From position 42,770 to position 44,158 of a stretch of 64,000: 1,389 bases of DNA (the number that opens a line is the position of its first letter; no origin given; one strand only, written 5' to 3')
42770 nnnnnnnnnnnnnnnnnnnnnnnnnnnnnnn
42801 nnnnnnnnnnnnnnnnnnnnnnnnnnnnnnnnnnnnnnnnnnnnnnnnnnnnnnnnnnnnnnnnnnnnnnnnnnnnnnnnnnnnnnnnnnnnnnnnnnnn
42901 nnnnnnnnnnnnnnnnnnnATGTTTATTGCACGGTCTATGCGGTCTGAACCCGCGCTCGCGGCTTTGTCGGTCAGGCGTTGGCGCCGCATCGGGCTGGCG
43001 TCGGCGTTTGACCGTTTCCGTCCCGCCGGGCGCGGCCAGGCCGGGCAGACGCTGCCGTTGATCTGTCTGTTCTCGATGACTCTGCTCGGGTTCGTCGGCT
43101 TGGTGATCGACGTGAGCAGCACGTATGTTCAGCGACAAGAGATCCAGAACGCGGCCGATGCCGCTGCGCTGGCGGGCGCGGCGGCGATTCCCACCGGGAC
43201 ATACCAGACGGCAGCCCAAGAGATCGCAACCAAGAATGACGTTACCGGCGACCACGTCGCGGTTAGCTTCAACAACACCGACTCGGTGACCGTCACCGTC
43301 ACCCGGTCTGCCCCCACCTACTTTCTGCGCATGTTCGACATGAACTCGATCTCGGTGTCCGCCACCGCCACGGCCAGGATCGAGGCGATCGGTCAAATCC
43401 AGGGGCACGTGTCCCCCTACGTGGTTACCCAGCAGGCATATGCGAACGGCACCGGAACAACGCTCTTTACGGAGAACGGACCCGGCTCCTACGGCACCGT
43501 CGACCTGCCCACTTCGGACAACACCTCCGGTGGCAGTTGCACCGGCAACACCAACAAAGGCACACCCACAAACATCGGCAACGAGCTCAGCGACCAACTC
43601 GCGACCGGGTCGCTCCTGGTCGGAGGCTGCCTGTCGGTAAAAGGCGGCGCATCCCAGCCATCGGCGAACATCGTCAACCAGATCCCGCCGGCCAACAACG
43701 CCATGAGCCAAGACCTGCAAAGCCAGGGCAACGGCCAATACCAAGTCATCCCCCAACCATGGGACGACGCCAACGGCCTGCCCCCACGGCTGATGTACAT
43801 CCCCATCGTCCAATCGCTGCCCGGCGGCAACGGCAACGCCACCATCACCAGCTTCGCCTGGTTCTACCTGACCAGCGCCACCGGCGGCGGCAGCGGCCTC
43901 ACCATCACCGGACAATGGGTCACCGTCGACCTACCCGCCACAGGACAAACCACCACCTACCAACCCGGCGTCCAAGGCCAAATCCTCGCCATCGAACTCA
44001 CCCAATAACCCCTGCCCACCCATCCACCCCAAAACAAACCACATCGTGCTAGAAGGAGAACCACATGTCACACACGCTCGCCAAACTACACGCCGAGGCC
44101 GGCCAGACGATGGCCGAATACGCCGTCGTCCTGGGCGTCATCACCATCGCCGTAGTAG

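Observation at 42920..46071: Orphan Flp pilin hidden below the ORF cutoff, sandwiched between two TadG-like paralogs on a mobile-element remnant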

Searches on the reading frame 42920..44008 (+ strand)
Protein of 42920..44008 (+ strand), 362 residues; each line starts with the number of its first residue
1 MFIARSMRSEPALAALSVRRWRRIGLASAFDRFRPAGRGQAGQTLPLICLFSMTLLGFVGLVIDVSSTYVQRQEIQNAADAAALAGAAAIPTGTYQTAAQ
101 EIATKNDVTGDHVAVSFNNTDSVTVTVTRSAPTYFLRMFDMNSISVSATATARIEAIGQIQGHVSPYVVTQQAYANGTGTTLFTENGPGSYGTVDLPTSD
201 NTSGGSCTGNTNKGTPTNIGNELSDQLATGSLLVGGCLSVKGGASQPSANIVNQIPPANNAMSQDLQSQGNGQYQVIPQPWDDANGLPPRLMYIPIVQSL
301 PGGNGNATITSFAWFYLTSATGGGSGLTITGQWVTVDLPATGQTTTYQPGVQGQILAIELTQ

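Call 3: search_protein_families(library=pfam, proteins=[window:42920-44008:+], max_evalue=1)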
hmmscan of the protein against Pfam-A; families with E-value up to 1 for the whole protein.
window:42920-44008:+ (362 aa): 4 families
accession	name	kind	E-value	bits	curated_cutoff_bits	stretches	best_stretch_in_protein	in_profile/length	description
PF13400.11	Tad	-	4e-14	53.1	22.3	1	42-89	1-47/47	Putative Flp pilus-assembly TadE/G-like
PF09977.15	Tad_C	-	7.8e-05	24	22.1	1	72-152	14-93/93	Putative Tad-like Flp pilus-assembly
PF24091.1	DUF7376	-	0.066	13.4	27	1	100-145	3-47/219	Family of unknown function (DUF7376)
PF07811.17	TadE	-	0.084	13.4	22.9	1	55-83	14-42/43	TadE-like protein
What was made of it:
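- On TadE/G-like proteins (Tad_N, PF13400; Tad_C, PF09977): A also scores 24.0 on Tad_C (cut-off 22.1) (call 3).
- Checked: A also passes Tad_C (24.0 against 22.1) (call 3).
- Tad_N and Tad_C are pilus-system domains (call 3).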

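Call 4: search_protein_families(library=ncbifam, proteins=[window:42920-44008:+], max_evalue=1)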
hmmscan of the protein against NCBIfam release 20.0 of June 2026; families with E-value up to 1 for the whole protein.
window:42920-44008:+ (362 aa): 1 family
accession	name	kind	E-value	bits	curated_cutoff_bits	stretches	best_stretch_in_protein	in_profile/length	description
TIGR03816.1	tadE_like_DECH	hypoth_equivalog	1.2e-08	35.1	50.95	1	48-141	9-98/109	Rv3654c family TadE-like protein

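Call 9: find_homologous_proteins(query=window:42920-44008:+, max_evalue=0.001)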
Query window:42920-44008:+ (362 aa): 383 proteins with E <= 0.001 among 8000 candidates; the best 120 are listed.
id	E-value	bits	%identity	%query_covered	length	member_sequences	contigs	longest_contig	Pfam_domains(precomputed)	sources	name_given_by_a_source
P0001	1.6e-214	730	91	100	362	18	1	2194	PF13400.12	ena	-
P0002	1.0e-205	701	89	100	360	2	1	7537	PF13400.12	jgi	jgi:Flp pilus assembly protein TadG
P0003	9.5e-174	595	83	90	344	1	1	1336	PF13400.12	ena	-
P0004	8.9e-166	569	74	98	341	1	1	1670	PF13400.12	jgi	jgi:Flp pilus assembly protein TadG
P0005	7.4e-165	566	77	88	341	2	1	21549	PF13400.12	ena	-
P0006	1.1e-163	562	76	94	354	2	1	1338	PF09977.15,PF13400.12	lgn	-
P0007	4.5e-163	560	78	93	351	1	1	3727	PF13400.12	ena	-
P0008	1.4e-159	549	76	91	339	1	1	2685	PF13400.12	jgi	jgi:Flp pilus assembly protein TadG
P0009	2.1e-159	548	75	91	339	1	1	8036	PF13400.12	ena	-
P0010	2.5e-159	548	73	91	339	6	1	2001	PF13400.12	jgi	jgi:hypothetical protein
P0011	5.1e-159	547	80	86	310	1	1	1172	PF13400.12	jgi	jgi:hypothetical protein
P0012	5.6e-159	547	76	91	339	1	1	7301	PF13400.12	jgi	jgi:Flp pilus assembly protein TadG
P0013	8.5e-158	543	76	88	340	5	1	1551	PF09977.15,PF13400.12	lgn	-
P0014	4.9e-157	540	73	91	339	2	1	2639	PF09977.15,PF13400.12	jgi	jgi:Putative Flp pilus-assembly TadE/G-like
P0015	8.3e-157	540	74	91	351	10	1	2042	PF13400.12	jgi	jgi:Flp pilus assembly protein TadG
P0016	8.5e-156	536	74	90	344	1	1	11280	PF13400.12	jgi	jgi:Flp pilus assembly protein TadG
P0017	1.3e-155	536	73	91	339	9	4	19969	PF09977.15,PF13400.12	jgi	jgi:Flp pilus assembly protein TadG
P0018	4.7e-155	534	74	89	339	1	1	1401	PF13400.12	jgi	jgi:Flp pilus assembly protein TadG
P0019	4.9e-155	534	72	91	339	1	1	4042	PF13400.12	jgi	jgi:Flp pilus assembly protein TadG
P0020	1.1e-153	529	73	89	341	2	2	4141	PF13400.12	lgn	-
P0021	3.6e-153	528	75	87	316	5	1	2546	PF13400.12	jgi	jgi:Flp pilus assembly protein TadG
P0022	2.0e-151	522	72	91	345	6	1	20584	PF13400.12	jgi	jgi:Flp pilus assembly protein TadG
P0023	2.9e-151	522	71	92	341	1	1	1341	PF13400.12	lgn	-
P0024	4.5e-151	521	67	100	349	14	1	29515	PF13400.12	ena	-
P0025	6.1e-151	520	69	95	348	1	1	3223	PF13400.12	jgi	jgi:hypothetical protein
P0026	2.9e-150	518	72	89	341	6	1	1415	PF13400.12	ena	-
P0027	3.2e-150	518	73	90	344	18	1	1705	PF13400.12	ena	-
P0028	3.2e-149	515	72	91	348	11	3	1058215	PF13400.12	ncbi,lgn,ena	-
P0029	5.1e-149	514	69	94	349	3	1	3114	PF13400.12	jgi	jgi:Putative Flp pilus-assembly TadE/G-like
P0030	6.9e-148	510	68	95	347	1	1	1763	PF13400.12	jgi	jgi:Flp pilus assembly protein TadG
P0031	3.1e-147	508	71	90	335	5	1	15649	PF13400.12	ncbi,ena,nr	ncbi:MAG TPA: pilus assembly protein TadG-related protein [Gaiellales bacterium]|nr:pilus assembly p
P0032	3.9e-147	508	71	90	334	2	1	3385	PF13400.12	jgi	jgi:Putative Flp pilus-assembly TadE/G-like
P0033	2.0e-146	506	74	86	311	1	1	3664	PF13400.12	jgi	jgi:Flp pilus assembly protein TadG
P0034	1.5e-145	503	70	90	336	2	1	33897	PF13400.12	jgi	jgi:hypothetical protein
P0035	1.6e-145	503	69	91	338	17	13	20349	PF13400.12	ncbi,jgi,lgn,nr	ncbi:MAG TPA: pilus assembly protein TadG-related protein [Gaiellales bacterium]|jgi:Putative Flp pi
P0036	2.2e-144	499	71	89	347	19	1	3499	PF13400.12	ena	-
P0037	3.3e-144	498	73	86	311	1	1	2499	PF13400.12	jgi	jgi:Putative Flp pilus-assembly TadE/G-like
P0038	5.5e-144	498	68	93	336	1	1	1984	PF13400.12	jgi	jgi:putative Flp pilus-assembly TadE/G-like protein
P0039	6.9e-144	497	70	89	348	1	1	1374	PF13400.12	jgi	jgi:Flp pilus assembly protein TadG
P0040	3.7e-143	495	69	91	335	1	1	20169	PF13400.12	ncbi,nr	ncbi:MAG TPA: pilus assembly protein TadG-related protein [Gaiellales bacterium]|nr:pilus assembly p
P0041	5.1e-143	494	68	92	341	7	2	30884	PF13400.12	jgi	jgi:hypothetical protein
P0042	6.2e-143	494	65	96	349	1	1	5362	PF13400.12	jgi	jgi:Flp pilus assembly protein TadG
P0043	7.6e-143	494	69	88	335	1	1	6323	PF13400.12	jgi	jgi:Putative Flp pilus-assembly TadE/G-like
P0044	1.2e-142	493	68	93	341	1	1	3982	PF13400.12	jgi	jgi:hypothetical protein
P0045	1.9e-142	493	68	93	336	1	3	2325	PF13400.12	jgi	jgi:putative Flp pilus-assembly TadE/G-like protein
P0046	2.9e-142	492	68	93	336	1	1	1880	PF13400.12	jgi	jgi:putative Flp pilus-assembly TadE/G-like protein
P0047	3.2e-142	492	69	88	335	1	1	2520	PF13400.12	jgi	jgi:hypothetical protein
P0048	4.3e-142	491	68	91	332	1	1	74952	PF13400.12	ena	-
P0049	6.0e-142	491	71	87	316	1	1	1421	PF13400.12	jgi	jgi:Flp pilus assembly protein TadG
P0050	1.3e-141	490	68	90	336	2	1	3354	PF09977.15,PF13400.12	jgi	jgi:Flp pilus assembly protein TadG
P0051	1.6e-141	490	68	90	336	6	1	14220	PF13400.12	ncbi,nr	ncbi:MAG TPA: pilus assembly protein TadG-related protein [Gaiellales bacterium]|nr:pilus assembly p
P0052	1.8e-141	489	69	89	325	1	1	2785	PF13400.12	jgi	jgi:putative Flp pilus-assembly TadE/G-like protein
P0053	5.3e-141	488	68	90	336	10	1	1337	PF13400.12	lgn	-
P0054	1.9e-140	486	68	89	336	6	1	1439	PF13400.12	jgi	jgi:Putative Flp pilus-assembly TadE/G-like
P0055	4.5e-140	485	67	89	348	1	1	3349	PF13400.12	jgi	jgi:Flp pilus assembly protein TadG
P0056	5.2e-140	485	71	85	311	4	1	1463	PF13400.12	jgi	jgi:Flp pilus assembly protein TadG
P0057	5.6e-140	484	65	95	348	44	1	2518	PF13400.12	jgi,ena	-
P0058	3.6e-139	482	66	93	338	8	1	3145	PF13400.12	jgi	jgi:Putative Flp pilus-assembly TadE/G-like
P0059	1.0e-138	480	68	89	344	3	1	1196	PF13400.12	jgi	jgi:Flp pilus assembly protein TadG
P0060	2.3e-138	479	66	94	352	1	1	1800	PF09977.15,PF13400.12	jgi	jgi:Flp pilus assembly protein TadG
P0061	2.7e-138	479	64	91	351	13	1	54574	PF09977.15,PF13400.12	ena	-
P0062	7.3e-138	477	67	89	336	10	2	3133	PF13400.12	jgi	jgi:hypothetical protein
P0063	8.2e-138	477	68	89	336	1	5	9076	PF13400.12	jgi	jgi:hypothetical protein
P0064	1.2e-137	477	66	90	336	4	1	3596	PF13400.12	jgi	jgi:hypothetical protein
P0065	1.3e-137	477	65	93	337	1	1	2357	PF09977.15,PF13400.12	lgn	-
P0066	1.4e-137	477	71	85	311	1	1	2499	PF13400.12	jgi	jgi:Putative Flp pilus-assembly TadE/G-like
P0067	2.5e-137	476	66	91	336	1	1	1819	PF13400.12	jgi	jgi:hypothetical protein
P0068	3.3e-137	475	70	85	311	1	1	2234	PF13400.12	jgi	jgi:Putative Flp pilus-assembly TadE/G-like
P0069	3.3e-137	475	70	85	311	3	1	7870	PF13400.12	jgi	jgi:hypothetical protein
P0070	1.2e-136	473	70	85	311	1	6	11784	PF13400.12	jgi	jgi:hypothetical protein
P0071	1.3e-136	473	66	89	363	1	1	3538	PF13400.12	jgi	jgi:Flp pilus assembly protein TadG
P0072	1.3e-136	473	70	85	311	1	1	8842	PF13400.12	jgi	jgi:hypothetical protein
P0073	2.1e-136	473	70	85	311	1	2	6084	PF13400.12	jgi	jgi:hypothetical protein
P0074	3.6e-136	472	64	91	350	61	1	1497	PF13400.12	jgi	jgi:hypothetical protein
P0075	7.7e-136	471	70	85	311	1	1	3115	PF13400.12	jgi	jgi:hypothetical protein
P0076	1.2e-135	470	69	85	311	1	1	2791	PF13400.12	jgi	jgi:putative Flp pilus-assembly TadE/G-like protein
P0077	1.6e-135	470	66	89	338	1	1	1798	PF13400.12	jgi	jgi:Flp pilus assembly protein TadG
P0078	1.9e-135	469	66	87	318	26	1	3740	PF13400.12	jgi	jgi:Putative Flp pilus-assembly TadE/G-like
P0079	6.7e-135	468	68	88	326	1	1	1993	PF13400.12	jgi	jgi:hypothetical protein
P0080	1.7e-134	466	65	91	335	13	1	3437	PF13400.12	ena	-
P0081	2.7e-134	466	69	85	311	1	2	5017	PF13400.12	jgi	jgi:Flp pilus assembly protein TadG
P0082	3.0e-134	466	65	89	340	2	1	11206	PF13400.12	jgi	jgi:Flp pilus assembly protein TadG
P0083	3.1e-134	466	64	92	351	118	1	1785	PF13400.12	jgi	jgi:hypothetical protein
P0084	3.2e-134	465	69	85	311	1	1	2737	PF13400.12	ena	-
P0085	3.9e-134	465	69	85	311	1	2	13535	PF13400.12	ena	-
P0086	5.1e-134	465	69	85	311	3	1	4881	PF13400.12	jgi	-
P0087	7.0e-134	464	61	96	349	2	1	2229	PF13400.12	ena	-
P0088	7.8e-134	464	69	85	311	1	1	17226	PF13400.12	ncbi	-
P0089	9.6e-134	464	65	88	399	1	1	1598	PF13400.12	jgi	jgi:Flp pilus assembly protein TadG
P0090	1.3e-133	463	65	89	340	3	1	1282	PF13400.12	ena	-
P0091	2.3e-133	463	69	85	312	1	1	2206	PF13400.12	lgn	-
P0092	3.0e-133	462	67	89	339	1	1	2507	PF09977.15,PF13400.12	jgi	jgi:Flp pilus assembly protein TadG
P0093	3.3e-133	462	63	95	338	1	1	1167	PF13400.12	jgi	jgi:hypothetical protein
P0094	3.7e-133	462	64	89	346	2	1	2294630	PF13400.12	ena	-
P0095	3.8e-133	462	67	87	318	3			PF13400.12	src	-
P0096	3.8e-133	462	69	85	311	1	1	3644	PF13400.12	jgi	jgi:hypothetical protein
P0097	4.1e-133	462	69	85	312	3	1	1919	PF13400.12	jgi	jgi:Putative Flp pilus-assembly TadE/G-like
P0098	4.3e-133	462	68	85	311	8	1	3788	PF13400.12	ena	-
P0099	4.4e-133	462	69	85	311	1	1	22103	PF13400.12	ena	-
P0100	6.3e-133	461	69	85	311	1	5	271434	PF13400.12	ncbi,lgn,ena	-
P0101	7.1e-133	461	66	87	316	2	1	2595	PF13400.12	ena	-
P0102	8.2e-133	461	69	85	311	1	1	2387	PF13400.12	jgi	-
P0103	8.9e-133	461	65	91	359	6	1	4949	PF13400.12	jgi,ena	jgi:Flp pilus assembly protein TadG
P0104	8.9e-133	461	69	85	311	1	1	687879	PF13400.12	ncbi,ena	-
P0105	1.1e-132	460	64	88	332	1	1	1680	PF13400.12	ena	-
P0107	1.7e-132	460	68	85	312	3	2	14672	PF13400.12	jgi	jgi:hypothetical protein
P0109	3.1e-131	456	65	89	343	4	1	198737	PF13400.12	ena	-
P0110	3.7e-131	455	65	90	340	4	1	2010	PF13400.12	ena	-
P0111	2.5e-130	453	67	85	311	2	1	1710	PF13400.12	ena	-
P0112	3.3e-130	452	67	84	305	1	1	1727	PF13400.12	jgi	jgi:Flp pilus assembly protein TadG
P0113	7.4e-130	451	63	89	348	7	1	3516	PF13400.12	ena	-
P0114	1.2e-129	450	62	93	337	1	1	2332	PF13400.12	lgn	-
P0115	1.6e-129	450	62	93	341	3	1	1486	PF13400.12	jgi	jgi:Flp pilus assembly protein TadG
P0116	2.2e-129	450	65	87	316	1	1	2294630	PF09977.15,PF13400.12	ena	-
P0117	2.3e-129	450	65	87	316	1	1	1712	PF13400.12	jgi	jgi:hypothetical protein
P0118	3.8e-129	449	63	89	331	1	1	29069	PF13400.12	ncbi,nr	ncbi:MAG TPA: pilus assembly protein TadG-related protein [Gaiellales bacterium]|nr:pilus assembly p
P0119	6.5e-129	448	64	90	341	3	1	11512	PF09977.15,PF13400.12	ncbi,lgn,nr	ncbi:MAG TPA: pilus assembly protein TadG-related protein [Gaiellales bacterium]|nr:pilus assembly p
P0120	1.4e-128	447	64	87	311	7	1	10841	PF13400.12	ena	-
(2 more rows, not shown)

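Call 11: find_encoding_contigs(protein=P0094, flank=10000, max_places=3)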
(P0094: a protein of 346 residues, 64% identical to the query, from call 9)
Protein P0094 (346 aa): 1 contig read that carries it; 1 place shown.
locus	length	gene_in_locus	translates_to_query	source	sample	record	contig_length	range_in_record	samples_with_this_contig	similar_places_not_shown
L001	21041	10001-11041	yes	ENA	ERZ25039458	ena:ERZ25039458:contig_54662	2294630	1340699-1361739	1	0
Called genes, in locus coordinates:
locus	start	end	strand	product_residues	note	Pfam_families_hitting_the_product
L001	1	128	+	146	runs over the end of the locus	PF00903:Glyoxalase, PF18029:Glyoxalase_6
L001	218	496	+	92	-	-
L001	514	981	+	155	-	PF00190:Cupin_1 (weak), PF07883:Cupin_2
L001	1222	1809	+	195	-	-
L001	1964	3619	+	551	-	PF00041:fn3 (weak), PF00149:Metallophos (weak)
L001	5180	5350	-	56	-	-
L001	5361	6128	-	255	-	PF01061:ABC2_membrane, PF12698:ABC2_membrane_3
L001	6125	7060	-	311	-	PF00005:ABC_tran, PF13304:AAA_21 (faint), PF26919:ABC-like_C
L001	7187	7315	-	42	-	PF07508:Recombinase (weak)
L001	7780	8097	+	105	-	-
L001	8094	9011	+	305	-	PF02541:Ppx-GppA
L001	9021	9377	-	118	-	PF07883:Cupin_2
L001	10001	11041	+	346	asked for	PF13400:Tad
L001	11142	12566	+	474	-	-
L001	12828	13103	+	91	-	-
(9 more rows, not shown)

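Call 12: find_encoding_contigs(protein=P0028, flank=10000, max_places=3)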
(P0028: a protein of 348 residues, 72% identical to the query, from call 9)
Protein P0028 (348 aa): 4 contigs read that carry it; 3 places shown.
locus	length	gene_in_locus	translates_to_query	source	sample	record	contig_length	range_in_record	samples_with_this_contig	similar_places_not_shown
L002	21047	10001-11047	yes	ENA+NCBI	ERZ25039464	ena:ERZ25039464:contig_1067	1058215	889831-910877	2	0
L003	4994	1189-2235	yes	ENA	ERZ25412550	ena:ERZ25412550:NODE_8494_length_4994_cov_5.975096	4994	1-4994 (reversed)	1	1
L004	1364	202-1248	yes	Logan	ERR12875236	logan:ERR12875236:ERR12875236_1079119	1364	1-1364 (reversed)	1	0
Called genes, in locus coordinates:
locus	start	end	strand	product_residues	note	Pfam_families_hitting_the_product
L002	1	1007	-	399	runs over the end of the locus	PF04738:Lant_dehydr_N (weak)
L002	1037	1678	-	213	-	PF04738:Lant_dehydr_N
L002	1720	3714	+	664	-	PF01571:GCV_T, PF08669:GCV_T_C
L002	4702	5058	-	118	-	PF13560:HTH_31, PF01381:HTH_3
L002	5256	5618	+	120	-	-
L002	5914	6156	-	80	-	-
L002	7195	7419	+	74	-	-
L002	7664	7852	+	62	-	-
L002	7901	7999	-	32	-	-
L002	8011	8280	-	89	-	-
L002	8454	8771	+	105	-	-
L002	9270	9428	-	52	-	-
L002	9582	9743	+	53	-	-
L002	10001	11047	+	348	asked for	PF13400:Tad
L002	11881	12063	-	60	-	-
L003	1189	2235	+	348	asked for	PF13400:Tad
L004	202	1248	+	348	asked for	PF13400:Tad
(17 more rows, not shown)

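Call 18: find_encoding_contigs(protein=P0116, flank=10000, max_places=2)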
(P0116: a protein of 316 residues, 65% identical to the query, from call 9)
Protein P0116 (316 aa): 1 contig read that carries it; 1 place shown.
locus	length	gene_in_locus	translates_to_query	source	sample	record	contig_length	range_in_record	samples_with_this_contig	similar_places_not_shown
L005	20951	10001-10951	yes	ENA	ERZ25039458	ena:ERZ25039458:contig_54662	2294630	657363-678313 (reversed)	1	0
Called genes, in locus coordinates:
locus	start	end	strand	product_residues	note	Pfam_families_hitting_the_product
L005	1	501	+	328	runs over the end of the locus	PF13191:AAA_16 (faint), PF02881:SRP54_N (weak), PF13401:AAA_22 (weak), PF13604:AAA_30, PF00448:SRP54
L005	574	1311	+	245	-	PF02881:SRP54_N, PF13191:AAA_16 (faint), PF13604:AAA_30 (weak), PF00448:SRP54, PF13401:AAA_22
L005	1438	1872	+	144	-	PF02978:SRP_SPB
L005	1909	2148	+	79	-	PF00886:Ribosomal_S16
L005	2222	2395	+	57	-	PF13083:KH_KhpA-B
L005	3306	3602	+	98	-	PF01746:tRNA_m1G_MT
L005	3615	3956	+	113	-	PF01245:Ribosomal_L19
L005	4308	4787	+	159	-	PF10502:Peptidase_S26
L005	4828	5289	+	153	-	PF01351:RNase_HII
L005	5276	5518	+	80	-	PF01351:RNase_HII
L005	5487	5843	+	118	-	PF02021:UPF0102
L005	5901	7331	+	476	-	PF13541:ChlI, PF00158:Sigma54_activat (weak), PF00493:MCM, PF01078:Mg_chelatase, PF13401:AAA_22 (weak), PF07728:AAA_5, PF13335:Mg_chelatase_C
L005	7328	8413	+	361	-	PF02481:DNA_processg_A, PF17782:WHD_DprA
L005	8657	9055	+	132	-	-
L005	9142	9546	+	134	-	PF13620:CarboxypepD_reg (weak)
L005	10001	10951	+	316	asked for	PF13400:Tad, PF09977:Tad_C (weak)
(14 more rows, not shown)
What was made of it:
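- Paralogue numbers: two TadG paralogues lie on one 2.29-Mb contig (calls 11, 18).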

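Call 19: find_related_loci(query=window:42920-44008:+, collection=genome_contigs, flank=10000)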
Query window:42920-44008:+ (362 aa) in genome_contigs; peptide patterns used: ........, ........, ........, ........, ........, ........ (x = any residue, [..] = any of these).
91 stretches matched a pattern; 4 encode a relative of the query (tblastn E <= 1e-3); 4 distinct loci.
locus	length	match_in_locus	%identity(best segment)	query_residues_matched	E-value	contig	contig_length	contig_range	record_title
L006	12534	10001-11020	69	25-360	7e-140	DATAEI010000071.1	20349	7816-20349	MAG TPA_asm: Gaiellales bacterium isolate SMAG_U6773 k141_5639009, whole genome shotgun sequence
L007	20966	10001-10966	66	41-362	3e-137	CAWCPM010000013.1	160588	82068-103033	MAG: uncultured Actinomycetes bacterium isolate MFD04967.bin.2.87 genome assembly, contig: contig_48703, whole genome sh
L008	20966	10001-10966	68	40-360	2e-122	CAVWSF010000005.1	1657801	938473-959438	MAG: uncultured Actinomycetes bacterium isolate MFD04944.bin.1.18 genome assembly, contig: contig_58374, whole genome sh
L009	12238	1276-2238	69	40-360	5e-140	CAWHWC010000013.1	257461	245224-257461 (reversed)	MAG: uncultured Actinomycetes bacterium isolate MFD06298.bin.3.39 genome assembly, contig: contig_9612, whole genome sho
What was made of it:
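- Tried and rejected: A scan with TadG-A gave only 4 loci (call 19).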

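Call 35: find_encoding_contigs(protein=P0002, flank=10000, max_places=2)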
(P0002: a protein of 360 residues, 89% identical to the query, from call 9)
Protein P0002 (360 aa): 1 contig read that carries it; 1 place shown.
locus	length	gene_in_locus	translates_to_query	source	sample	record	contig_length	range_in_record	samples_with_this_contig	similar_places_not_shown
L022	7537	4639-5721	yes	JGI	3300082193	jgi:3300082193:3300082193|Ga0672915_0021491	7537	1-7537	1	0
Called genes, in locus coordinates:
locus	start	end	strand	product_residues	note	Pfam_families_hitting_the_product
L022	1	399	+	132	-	?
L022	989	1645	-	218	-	-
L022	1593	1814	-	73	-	-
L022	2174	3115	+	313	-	-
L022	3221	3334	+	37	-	-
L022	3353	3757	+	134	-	-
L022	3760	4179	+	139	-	PF19686:DUF6188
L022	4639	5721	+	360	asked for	PF13400:Tad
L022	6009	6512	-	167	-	PF01569:PAP2, PF22778:VCPO_2nd (faint), PF14378:PAP2_3 (weak)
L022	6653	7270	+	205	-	-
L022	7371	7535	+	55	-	?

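Call 36: find_encoding_contigs(protein=P0016, flank=10000, max_places=2)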
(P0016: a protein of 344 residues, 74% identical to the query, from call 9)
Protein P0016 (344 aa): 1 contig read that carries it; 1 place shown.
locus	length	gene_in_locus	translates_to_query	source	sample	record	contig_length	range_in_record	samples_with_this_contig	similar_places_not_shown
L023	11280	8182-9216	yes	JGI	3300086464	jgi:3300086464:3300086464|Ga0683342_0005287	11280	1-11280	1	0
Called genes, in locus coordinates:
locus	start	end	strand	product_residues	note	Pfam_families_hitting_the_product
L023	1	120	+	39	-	?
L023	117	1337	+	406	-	PF02653:BPD_transp_2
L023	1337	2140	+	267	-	PF00005:ABC_tran, PF13304:AAA_21 (faint), PF12399:BCA_ABC_TP_C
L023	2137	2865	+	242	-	PF00005:ABC_tran, PF13304:AAA_21 (faint)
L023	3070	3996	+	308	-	PF00126:HTH_1, PF03466:LysR_substrate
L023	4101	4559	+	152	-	-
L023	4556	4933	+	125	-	PF00293:NUDIX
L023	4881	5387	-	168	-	-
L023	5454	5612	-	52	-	PF04964:Flp_Fap (weak)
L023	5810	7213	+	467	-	PF04542:Sigma70_r2, PF08281:Sigma70_r4_2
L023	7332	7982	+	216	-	-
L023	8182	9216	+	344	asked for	PF13400:Tad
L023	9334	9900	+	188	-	PF04542:Sigma70_r2, PF08281:Sigma70_r4_2, PF04545:Sigma70_r4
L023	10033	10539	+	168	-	-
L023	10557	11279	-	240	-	?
